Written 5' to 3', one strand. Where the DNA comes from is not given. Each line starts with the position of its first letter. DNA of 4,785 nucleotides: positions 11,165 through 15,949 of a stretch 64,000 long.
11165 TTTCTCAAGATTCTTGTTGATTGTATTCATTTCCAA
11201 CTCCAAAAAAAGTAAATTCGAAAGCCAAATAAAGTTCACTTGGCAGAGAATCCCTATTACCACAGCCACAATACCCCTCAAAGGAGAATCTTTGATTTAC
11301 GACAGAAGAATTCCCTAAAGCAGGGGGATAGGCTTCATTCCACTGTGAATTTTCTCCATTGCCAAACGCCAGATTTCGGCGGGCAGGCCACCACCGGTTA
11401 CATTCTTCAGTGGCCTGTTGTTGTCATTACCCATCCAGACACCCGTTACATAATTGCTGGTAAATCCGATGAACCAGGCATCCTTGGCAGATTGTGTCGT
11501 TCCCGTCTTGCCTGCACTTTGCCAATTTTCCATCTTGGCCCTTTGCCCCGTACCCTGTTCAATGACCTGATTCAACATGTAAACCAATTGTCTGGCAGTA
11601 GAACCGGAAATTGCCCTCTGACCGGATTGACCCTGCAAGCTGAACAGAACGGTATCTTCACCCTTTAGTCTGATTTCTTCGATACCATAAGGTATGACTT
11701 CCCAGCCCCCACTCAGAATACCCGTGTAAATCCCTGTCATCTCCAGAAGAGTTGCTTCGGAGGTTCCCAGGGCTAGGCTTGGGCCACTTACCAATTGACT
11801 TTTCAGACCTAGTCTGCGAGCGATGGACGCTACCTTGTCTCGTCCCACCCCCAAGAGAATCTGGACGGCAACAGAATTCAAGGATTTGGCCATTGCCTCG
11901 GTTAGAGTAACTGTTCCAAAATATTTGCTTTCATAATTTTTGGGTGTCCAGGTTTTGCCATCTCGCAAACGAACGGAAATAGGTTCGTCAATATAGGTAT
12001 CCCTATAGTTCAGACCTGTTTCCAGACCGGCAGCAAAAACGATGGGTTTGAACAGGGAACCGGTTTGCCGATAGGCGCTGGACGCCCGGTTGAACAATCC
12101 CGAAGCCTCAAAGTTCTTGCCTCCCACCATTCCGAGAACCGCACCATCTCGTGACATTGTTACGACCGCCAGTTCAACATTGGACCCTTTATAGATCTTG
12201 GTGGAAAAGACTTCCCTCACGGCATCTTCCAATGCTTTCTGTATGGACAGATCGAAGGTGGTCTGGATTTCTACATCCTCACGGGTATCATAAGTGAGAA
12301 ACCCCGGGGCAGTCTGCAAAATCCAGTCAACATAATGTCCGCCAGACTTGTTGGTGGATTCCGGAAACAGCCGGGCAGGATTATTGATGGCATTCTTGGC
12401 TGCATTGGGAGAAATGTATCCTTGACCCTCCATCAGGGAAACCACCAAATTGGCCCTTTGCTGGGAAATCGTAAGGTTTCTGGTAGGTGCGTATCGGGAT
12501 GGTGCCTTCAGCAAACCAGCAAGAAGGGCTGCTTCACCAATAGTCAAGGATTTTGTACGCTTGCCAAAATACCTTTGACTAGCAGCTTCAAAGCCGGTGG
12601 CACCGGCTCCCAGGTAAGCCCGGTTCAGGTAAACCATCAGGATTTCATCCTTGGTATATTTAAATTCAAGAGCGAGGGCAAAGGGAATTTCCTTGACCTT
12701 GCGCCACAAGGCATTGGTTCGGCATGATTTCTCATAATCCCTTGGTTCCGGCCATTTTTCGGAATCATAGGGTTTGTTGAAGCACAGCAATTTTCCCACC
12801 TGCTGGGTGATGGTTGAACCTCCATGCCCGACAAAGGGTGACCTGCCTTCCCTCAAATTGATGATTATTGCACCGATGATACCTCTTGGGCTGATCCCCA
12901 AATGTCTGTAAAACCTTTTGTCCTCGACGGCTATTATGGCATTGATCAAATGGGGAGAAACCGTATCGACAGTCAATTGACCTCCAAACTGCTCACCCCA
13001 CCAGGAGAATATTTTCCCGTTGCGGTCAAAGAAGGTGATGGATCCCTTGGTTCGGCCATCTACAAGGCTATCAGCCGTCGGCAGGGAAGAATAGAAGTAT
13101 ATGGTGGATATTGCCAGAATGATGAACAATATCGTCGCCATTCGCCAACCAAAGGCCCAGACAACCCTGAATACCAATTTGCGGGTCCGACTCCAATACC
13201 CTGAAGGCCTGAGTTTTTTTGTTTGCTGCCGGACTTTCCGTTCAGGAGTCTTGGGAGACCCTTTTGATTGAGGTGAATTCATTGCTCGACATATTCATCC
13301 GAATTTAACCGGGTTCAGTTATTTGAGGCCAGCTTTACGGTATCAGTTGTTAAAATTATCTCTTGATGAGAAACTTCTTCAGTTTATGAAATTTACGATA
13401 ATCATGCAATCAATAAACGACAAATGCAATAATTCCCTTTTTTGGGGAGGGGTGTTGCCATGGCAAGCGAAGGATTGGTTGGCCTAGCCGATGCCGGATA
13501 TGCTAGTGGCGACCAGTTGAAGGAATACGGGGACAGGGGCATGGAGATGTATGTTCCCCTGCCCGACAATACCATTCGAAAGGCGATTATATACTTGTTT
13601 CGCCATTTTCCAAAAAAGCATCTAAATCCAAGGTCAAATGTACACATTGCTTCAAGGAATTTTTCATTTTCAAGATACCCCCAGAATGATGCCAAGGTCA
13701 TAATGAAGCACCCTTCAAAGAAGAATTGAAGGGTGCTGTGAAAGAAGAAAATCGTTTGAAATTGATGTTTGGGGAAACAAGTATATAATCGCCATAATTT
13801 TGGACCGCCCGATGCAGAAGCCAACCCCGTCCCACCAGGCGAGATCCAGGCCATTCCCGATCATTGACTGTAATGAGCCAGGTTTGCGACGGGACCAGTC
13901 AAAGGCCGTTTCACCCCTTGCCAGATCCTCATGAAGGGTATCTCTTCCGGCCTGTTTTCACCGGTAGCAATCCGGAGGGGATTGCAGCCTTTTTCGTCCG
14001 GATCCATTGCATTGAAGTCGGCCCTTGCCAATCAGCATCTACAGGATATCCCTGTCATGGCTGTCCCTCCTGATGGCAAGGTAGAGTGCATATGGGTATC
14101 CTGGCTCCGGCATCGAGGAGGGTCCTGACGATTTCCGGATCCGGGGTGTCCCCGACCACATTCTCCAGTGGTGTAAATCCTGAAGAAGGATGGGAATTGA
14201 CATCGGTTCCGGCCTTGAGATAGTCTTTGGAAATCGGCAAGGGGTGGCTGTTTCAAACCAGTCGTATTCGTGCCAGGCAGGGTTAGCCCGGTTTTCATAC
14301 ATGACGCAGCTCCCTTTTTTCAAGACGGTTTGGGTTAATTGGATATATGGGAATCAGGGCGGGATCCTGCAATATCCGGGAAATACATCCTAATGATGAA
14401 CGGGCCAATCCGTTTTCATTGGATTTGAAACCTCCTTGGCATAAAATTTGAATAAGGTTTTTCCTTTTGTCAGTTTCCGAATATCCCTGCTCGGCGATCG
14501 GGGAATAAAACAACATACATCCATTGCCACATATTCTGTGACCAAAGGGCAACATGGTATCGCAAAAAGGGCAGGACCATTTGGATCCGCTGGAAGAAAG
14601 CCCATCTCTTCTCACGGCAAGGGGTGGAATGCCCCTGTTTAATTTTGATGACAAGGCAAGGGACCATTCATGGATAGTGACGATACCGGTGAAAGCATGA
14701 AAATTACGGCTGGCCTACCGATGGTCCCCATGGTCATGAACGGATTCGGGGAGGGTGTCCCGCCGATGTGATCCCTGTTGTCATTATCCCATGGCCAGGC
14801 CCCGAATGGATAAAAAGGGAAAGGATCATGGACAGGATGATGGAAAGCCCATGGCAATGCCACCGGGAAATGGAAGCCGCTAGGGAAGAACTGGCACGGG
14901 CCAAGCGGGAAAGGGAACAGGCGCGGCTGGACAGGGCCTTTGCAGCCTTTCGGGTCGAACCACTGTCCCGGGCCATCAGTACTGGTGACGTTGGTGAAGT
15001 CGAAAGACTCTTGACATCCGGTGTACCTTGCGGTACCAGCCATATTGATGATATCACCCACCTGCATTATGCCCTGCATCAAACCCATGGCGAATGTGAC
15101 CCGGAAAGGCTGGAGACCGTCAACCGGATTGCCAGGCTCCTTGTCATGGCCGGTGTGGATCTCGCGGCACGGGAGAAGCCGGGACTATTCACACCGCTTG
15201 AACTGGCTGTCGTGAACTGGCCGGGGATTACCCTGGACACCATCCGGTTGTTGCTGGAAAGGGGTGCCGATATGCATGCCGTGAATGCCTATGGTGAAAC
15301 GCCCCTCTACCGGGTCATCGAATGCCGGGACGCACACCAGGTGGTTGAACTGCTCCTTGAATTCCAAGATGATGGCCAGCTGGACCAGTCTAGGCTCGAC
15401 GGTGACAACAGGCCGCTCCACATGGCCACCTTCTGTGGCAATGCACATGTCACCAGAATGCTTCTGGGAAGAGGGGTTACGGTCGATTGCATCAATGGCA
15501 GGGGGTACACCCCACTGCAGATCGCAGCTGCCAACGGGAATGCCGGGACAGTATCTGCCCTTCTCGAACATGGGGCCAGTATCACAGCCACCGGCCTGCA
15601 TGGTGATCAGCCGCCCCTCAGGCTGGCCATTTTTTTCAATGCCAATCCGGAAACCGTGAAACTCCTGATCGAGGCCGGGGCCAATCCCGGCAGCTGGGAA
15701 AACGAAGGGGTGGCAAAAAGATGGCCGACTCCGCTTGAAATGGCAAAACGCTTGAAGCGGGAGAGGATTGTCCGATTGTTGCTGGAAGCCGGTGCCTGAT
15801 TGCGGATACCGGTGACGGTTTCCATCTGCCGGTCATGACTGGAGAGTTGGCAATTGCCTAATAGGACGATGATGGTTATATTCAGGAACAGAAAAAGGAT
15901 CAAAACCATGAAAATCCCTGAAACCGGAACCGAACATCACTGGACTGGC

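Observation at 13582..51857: Six non-autonomous elements share the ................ terminal repeat core but differ in size and content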

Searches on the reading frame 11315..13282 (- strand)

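Call 12: search_protein_families(library=pfam, proteins=[window:11315-13282:-])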
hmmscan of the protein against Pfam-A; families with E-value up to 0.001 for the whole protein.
window:11315-13282:- (655 aa): 2 families
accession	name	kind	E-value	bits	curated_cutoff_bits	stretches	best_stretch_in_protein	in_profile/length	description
PF00912.28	Transgly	-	2.3e-51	174.2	27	1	102-284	16-177/178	Transglycosylase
PF00905.27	Transpeptidase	-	1.6e-28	100.2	22.1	1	372-610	3-267/299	Penicillin binding protein transpeptidase domain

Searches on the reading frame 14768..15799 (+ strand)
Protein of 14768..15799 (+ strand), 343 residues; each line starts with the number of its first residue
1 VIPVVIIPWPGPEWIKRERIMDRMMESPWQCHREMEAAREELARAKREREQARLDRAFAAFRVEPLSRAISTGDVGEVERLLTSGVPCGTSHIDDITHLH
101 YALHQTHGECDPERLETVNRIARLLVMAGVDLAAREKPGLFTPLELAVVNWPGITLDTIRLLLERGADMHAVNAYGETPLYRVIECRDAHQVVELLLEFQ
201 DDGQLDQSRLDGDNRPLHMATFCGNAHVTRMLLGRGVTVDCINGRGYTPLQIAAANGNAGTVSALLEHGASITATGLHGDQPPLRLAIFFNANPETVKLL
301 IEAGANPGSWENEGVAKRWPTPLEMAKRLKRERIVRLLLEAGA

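Call 20: search_protein_families(library=pfam, proteins=[window:14768-15799:+], max_evalue=0.01)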
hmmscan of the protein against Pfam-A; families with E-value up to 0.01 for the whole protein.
window:14768-15799:+ (343 aa): 5 families
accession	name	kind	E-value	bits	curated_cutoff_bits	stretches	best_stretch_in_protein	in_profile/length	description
PF12796.13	Ank_2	-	9e-45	151.6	27.3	5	217-307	1-86/90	Ankyrin repeats (3 copies)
PF00023.36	Ank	-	7.6e-28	95.5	21.1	1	246-275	2-31/33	Ankyrin repeat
PF13637.12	Ank_4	-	1.9e-23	82.4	22.7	3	156-197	10-50/50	Ankyrin repeats (many copies)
PF13606.12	Ank_3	-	1.1e-17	62.4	22.3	1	246-273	2-29/30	Ankyrin repeat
PF13857.12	Ank_5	-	2.1e-15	57.1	27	2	203-253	5-56/56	Ankyrin repeats (many copies)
